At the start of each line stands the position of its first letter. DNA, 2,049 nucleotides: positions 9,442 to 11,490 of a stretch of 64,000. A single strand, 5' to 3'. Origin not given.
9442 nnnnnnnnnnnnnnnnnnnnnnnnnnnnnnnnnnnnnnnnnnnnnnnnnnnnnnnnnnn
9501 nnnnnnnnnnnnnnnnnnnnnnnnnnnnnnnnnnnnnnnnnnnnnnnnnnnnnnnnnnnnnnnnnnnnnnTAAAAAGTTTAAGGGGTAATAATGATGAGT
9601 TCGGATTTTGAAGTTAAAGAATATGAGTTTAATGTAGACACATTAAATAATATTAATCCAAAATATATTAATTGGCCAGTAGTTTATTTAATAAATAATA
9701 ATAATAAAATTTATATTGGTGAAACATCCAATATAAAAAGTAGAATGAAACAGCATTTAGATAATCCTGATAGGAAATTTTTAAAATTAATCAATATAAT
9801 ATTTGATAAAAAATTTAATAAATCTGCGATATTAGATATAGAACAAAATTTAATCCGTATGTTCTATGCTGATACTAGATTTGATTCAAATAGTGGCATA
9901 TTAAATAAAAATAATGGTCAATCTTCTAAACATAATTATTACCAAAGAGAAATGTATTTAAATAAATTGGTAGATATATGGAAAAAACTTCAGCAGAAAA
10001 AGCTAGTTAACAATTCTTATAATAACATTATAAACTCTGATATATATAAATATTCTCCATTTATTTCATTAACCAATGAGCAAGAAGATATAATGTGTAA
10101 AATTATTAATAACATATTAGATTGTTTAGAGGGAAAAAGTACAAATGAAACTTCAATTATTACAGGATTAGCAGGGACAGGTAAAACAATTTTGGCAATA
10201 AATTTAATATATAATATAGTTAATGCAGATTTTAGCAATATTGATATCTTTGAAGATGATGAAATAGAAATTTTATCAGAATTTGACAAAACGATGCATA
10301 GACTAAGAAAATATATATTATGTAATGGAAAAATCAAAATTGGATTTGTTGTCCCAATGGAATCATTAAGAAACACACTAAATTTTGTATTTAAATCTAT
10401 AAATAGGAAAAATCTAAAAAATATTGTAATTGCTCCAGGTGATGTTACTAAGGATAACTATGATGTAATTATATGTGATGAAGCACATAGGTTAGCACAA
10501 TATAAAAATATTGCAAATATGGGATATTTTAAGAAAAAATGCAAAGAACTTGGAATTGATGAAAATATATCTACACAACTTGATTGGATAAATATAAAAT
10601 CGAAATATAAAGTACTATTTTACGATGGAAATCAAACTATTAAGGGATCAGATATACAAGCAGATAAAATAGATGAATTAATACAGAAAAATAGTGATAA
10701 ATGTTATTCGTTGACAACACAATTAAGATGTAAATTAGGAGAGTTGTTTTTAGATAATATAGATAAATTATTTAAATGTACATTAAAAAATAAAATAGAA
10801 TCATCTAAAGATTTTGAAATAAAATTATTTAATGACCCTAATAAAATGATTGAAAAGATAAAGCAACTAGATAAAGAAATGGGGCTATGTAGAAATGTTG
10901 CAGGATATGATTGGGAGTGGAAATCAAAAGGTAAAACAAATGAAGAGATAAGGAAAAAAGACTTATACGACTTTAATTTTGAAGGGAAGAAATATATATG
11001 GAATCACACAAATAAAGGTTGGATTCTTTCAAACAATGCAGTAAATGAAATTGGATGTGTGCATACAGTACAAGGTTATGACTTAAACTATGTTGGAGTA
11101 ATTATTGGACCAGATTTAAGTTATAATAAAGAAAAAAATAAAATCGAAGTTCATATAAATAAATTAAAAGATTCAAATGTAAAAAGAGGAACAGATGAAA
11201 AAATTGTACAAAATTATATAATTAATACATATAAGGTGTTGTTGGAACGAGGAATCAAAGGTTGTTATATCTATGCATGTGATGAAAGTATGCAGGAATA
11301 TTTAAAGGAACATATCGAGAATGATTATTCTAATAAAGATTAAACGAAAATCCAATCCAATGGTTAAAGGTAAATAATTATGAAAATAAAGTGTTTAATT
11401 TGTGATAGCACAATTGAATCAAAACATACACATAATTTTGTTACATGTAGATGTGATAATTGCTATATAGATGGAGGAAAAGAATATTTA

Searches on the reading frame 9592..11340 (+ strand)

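Call 8: search_protein_families(library=pfam, proteins=[window:9592-11340:+], max_evalue=0.1)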
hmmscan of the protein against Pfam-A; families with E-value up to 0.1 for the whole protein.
window:9592-11340:+ (583 aa): 9 families
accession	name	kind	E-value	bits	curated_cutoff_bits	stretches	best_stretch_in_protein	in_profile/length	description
PF09848.15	SLFN-g3_helicase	-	2.3e-65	221.7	24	1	188-564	4-354/354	Schlafen group 3, DNA/RNA helicase domain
PF04851.21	ResIII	-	3.5e-10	40.5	22.5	1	160-316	4-153/164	Type III restriction enzyme, res subunit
PF01541.30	GIY-YIG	-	6.1e-07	30.1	22.6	1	31-81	4-62/78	GIY-YIG catalytic domain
PF20720.3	nSTAND3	-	0.0031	17.7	27.2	1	183-224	15-56/155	Novel STAND NTPase 3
PF13401.12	AAA_22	-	0.0037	18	27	1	188-303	8-97/130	AAA domain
PF06745.19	ATPase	-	0.012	15.5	26.6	1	180-213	14-48/231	KaiC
PF00004.35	AAA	-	0.019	15.9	21.2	0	190-303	3-71/131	ATPase family associated with various cellular activities (AAA)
PF05970.20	PIF1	-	0.035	14.1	25.9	1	160-209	2-46/223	PIF1-like helicase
PF25199.1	nSTAND_NTPase5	-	0.062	13.6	34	0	166-229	23-85/145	Novel STAND NTPase 5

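Call 9: search_protein_families(library=padloc, proteins=[window:9592-11340:+], max_evalue=0.1)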
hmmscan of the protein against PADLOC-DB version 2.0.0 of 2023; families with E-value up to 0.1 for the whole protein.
window:9592-11340:+ (583 aa): 8 families
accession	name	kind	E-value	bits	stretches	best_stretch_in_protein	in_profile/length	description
PDLC02350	AbiO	-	8.7e-11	39.2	2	159-213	178-220/468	AbiO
PDLC02372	Nhi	-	8.1e-09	32.6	2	160-213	183-226/470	-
PDLC05014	PDC-S41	-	9.9e-09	32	1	470-562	536-623/657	-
PDLC04925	PDC-S14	-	4.3e-07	27.2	1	36-110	76-146/301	-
PDLC04922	PDC-S14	-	2e-06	25.3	1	27-92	48-113/305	-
PDLC04923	PDC-S14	-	3.3e-06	24.4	1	36-97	85-146/320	-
PDLC04140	mad8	-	0.00036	18.1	1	184-323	26-133/314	mads_8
PDLC04476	PDC-M16A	-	0.0034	13.8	1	158-209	3-49/691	-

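Call 11: search_protein_families(library=ncbifam, proteins=[window:9592-11340:+], max_evalue=0.1)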
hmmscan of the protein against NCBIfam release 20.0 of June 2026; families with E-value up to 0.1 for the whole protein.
window:9592-11340:+ (583 aa): 5 families
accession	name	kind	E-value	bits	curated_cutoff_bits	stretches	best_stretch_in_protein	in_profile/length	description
NF006799.0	PRK09302.1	equivalog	0.0038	15.8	408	1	181-241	27-89/515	circadian clock protein KaiC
NF008165.0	PRK10917.1-3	equivalog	0.016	13.7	711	1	108-214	211-314/692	ATP-dependent DNA helicase RecG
TIGR01447.1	recD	equivalog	0.018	13.6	310.15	1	107-242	93-216/597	exodeoxyribonuclease V subunit alpha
NF008170.0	PRK10917.2-4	equivalog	0.019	12.8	975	1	132-214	371-450/826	ATP-dependent DNA helicase RecG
TIGR03877.1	thermo_KaiC_1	hypoth_equivalog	0.094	12.2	307.25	0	184-242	21-80/238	KaiC domain-containing protein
